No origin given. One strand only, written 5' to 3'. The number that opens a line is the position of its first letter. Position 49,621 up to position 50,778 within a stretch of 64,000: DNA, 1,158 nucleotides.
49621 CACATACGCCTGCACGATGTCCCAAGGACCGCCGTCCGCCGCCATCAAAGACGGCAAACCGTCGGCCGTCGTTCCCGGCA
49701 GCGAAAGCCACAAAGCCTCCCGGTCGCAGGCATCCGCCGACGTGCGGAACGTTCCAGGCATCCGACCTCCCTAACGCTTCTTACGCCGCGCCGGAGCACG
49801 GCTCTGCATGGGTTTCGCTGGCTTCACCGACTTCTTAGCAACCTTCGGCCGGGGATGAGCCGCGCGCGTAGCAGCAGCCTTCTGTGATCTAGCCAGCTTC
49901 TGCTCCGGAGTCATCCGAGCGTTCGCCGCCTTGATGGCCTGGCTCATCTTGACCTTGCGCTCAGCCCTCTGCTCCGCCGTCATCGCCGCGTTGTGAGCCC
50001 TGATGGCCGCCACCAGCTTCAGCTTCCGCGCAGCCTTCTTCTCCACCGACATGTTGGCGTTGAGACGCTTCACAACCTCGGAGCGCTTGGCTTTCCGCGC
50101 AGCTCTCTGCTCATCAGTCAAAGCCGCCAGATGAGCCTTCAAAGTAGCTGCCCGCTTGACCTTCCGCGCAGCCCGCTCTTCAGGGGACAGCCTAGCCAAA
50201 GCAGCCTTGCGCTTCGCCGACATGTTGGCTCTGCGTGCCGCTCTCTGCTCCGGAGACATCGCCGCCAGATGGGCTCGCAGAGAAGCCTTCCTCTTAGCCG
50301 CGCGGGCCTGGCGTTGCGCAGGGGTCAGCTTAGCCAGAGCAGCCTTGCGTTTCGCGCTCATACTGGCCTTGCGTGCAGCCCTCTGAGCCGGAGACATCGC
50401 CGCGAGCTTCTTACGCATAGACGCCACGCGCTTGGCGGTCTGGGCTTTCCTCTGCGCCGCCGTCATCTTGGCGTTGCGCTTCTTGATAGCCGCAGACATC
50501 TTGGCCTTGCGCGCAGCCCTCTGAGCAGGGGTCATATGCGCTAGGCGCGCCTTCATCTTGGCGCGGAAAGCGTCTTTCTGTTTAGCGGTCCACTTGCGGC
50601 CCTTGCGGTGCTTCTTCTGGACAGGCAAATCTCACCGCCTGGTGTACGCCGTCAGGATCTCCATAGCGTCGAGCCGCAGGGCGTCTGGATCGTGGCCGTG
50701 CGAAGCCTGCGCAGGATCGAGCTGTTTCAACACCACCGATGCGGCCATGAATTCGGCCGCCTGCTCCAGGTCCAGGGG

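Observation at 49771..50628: Histone-tail-like basic protein made of ten perfect-period 23-aa repeats inside the virion gene block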

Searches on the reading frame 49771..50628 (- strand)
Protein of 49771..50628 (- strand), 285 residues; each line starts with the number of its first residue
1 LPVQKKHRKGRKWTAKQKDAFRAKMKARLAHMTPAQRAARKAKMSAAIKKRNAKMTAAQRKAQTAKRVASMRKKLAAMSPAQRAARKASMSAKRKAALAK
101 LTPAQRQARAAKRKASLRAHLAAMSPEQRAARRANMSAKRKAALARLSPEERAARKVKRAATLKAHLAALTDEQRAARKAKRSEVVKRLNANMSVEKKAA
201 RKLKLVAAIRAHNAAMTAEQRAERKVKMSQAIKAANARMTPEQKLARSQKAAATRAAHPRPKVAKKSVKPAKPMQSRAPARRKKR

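Call 6: search_protein_families(library=pfam, proteins=[window:49771-50628:-], max_evalue=10)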
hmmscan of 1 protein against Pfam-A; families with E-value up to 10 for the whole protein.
window:49771-50628:- (285 aa): 5 families
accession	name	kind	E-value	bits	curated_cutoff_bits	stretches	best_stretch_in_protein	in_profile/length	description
PF21107.2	STPRs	-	8.2e-10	39.4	27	4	22-86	10-74/74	STPRs (score and three amino acid peptide repeats)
PF06518.16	DUF1104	-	0.00022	21.9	25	4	182-243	26-86/92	Protein of unknown function (DUF1104)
PF08621.15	RPAP1_N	-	0.016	15.4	25.3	2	118-134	8-24/46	RPAP1-like, N-terminal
PF07813.17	LTXXQ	-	0.019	16.1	24.3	1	100-179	14-97/100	LTXXQ motif family protein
PF14204.11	Ribosomal_L18_c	-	0.07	14.3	23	2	83-119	19-56/56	Ribosomal L18 C-terminal region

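Call 7: search_protein_families(library=phrogs, proteins=[window:49771-50628:-], max_evalue=1)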
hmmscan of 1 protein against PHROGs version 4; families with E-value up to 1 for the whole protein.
window:49771-50628:- (285 aa): 2 families
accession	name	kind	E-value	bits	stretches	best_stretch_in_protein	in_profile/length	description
phrog_12127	-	unknown function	0.00021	21.9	1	158-277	190-283/414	-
phrog_5430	-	unknown function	0.0039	18.2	0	120-132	7-19/52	-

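Call 13: find_homologous_proteins(query=window:49771-50628:-)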
Query window:49771-50628:-: 8000 candidates shared short words with the query, none scored E <= 0.001.

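Call 15: search_dna_similar(collection=phages, query=window:49771-50628:-, mode=protein, max_evalue=0.01)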
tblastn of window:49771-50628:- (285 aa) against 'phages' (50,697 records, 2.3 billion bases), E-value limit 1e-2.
No match.

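Call 16: search_solved_structures(query=window:49771-50628:-, max_evalue=1, show_alignments=2)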
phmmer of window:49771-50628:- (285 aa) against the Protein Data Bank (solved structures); distinct sequences matched with E-value up to 1: 1.
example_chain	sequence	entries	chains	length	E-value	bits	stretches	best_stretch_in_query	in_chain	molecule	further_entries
5d23_A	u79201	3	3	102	6.2e-05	26.9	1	30-116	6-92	Fibroin-modulator-binding protein-1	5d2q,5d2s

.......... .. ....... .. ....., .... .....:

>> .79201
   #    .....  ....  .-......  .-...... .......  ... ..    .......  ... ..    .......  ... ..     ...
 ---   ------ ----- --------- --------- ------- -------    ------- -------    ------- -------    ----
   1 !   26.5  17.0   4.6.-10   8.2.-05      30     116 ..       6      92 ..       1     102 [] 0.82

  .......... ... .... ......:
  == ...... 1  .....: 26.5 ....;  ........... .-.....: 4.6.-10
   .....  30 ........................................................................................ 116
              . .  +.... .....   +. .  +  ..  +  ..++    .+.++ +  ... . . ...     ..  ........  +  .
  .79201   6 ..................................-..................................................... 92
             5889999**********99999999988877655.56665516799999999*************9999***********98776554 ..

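Call 18: search_protein_families(library=ncbifam, proteins=[window:49771-50628:-], max_evalue=1)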
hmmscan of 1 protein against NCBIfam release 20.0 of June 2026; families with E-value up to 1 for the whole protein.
window:49771-50628:- (285 aa): 0 families

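Call 26: search_protein_representatives(protein=window:49771-50628:-)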
Query: 285 residues. Proteins with E-value up to 0.001 (for the whole library): 29; up to 1e-10: 2; up to 1e-30: 0. The best 29 are listed.
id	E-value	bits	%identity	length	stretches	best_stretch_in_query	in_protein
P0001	6.8e-18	82.3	38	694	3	10-168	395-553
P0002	3.3e-11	60.5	31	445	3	12-189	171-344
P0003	2.7e-08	51.0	32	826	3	91-223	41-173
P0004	1.0e-07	49.1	32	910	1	26-187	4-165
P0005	5.8e-07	46.6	33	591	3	72-197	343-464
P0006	6.3e-07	46.5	34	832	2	52-176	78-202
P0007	2.1e-06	44.8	43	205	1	72-212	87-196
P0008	5.2e-06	43.5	54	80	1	216-278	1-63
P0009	5.8e-06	43.4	28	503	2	163-253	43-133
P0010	1.5e-05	42.0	36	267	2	104-240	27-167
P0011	1.7e-05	41.8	30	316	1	39-160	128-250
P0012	2.6e-05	41.3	30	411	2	100-198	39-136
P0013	3.2e-05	40.9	36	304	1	10-179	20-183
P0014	3.3e-05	40.9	42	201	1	6-116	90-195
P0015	1.4e-04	38.8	38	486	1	9-255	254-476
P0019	3.4e-04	37.6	42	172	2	95-160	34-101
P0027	7.9e-04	36.4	41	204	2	74-155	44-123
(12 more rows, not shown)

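Call 28: search_protein_families(library=pfam, proteins=[P0001, P0002, P0003, P0004, P0005, P0006, P0007, P0010, P0013, P0014], max_evalue=0.001)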
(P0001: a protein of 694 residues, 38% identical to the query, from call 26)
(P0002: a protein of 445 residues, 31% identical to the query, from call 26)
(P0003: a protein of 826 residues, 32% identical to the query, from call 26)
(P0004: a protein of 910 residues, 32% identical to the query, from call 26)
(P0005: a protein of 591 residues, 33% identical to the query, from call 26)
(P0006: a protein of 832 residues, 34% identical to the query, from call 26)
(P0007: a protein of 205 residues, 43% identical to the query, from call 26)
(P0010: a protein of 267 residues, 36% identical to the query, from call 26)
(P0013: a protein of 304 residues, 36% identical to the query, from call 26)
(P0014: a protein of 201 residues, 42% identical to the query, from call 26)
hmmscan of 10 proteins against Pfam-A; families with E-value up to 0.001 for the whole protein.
P0001 (694 aa): 2 families
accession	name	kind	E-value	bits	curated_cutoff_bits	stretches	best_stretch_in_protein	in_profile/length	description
PF13408.12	Zn_ribbon_recom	-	3.1e-07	31.1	25.3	1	70-133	5-57/58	Recombinase zinc beta ribbon domain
PF15612.11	WHIM1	-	0.00039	20.4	19.1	0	434-448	14-27/46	WSTF, HB1, Itc1p, MBD9 motif 1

P0002 (445 aa): 1 family
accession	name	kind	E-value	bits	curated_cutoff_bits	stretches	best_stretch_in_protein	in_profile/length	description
PF21107.2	STPRs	-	8.3e-05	23.4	27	0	97-149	10-62/74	STPRs (score and three amino acid peptide repeats)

P0003 (826 aa): 1 family
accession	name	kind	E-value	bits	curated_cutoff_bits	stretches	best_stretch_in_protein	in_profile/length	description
PF01555.25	N6_N4_Mtase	-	4.6e-05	23.9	26.7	1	651-712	159-213/221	DNA methylase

P0004 (910 aa): 0 families

P0005 (591 aa): 3 families
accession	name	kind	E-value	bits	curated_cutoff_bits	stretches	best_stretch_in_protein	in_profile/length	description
PF08621.15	RPAP1_N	-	2.3e-09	37.3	25.3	0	405-424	5-24/46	RPAP1-like, N-terminal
PF06518.16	DUF1104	-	7.5e-06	26.6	25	0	349-421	17-89/92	Protein of unknown function (DUF1104)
PF21107.2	STPRs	-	1.5e-05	25.8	27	0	359-422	11-74/74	STPRs (score and three amino acid peptide repeats)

P0006 (832 aa): 0 families

P0007 (205 aa): 2 families
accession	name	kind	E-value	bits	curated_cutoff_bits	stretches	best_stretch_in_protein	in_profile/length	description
PF21107.2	STPRs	-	0.00016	22.5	27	0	145-201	11-67/74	STPRs (score and three amino acid peptide repeats)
PF07813.17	LTXXQ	-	0.00063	20.9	24.3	0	116-142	69-95/100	LTXXQ motif family protein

P0010 (267 aa): 0 families

P0013 (304 aa): 0 families

P0014 (201 aa): 3 families
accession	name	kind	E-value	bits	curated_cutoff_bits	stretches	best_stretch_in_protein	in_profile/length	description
PF08621.15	RPAP1_N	-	3.4e-07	30.4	25.3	0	105-126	3-24/46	RPAP1-like, N-terminal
PF06518.16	DUF1104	-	1.6e-05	25.5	25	0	150-190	28-68/92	Protein of unknown function (DUF1104)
PF11304.13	DUF3106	-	2.5e-05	25.2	24.3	0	135-195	36-90/104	Protein of unknown function (DUF3106)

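Call 31: find_encoding_contigs(protein=window:49771-50628:-, flank=10000)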
Protein window:49771-50628:- (285 aa): no gene with exactly this product is on record in the collection.

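Call 74: search_protein_families(library=phrogs, proteins=[P0004], max_evalue=0.001)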
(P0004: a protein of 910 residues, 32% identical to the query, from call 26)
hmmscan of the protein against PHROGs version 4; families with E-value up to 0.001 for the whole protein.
P0004 (910 aa): 0 families

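Call 79: find_related_loci(query=A5, collection=viral_contigs, flank=4000)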
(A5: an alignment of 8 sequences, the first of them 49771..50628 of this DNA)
Query A5 (285 aa) in viral_contigs; peptide patterns used: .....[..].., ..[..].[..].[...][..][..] (x = any residue, [..] = any of these).
208 stretches matched a pattern; 8 encode a relative of the query (tblastn E <= 1e-3); 8 distinct loci.
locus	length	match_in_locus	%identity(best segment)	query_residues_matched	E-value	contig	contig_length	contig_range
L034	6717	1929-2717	76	6-258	6e-87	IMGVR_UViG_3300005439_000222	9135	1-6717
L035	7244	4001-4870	54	7-270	5e-61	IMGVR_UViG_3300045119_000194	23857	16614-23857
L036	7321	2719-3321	60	28-228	2e-46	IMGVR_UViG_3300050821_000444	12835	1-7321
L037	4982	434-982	60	30-266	1e-40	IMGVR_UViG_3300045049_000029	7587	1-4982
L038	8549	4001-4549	59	30-266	5e-39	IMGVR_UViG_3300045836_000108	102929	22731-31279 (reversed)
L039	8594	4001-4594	58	11-234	8e-37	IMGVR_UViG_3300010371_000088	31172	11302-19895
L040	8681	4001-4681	56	6-259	1e-34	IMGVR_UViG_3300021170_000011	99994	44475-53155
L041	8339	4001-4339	41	101-267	4e-7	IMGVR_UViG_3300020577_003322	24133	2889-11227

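Call 83: search_protein_families(library=pfam, proteins=[L039:4961-6229:+, L039:3448-3981:+, L039:2636-3451:+, L039:3983-4714:+, L036:2584-3486:+, L041:3566-4354:+], max_evalue=0.01)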
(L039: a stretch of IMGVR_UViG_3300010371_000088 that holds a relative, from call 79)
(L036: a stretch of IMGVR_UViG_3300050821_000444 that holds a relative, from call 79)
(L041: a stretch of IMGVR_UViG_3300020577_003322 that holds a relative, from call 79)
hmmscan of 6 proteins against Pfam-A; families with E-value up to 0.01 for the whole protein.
L039:4961-6229:+ (422 aa): 0 families

L039:3448-3981:+ (177 aa): 0 families

L039:2636-3451:+ (271 aa): 0 families

L039:3983-4714:+ (243 aa): 1 family
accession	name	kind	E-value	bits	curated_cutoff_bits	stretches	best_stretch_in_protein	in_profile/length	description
PF21107.2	STPRs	-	0.001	19.9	27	1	97-170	1-74/74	STPRs (score and three amino acid peptide repeats)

L036:2584-3486:+ (300 aa): 1 family
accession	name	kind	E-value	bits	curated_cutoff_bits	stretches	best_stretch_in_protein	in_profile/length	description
PF08621.15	RPAP1_N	-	0.0024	18.1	25.3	0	90-110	8-28/46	RPAP1-like, N-terminal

L041:3566-4354:+ (262 aa): 1 family
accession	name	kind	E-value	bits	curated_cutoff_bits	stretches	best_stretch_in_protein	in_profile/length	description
PF02724.19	CDC45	-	0.0064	15.3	34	1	61-237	76-211/624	CDC45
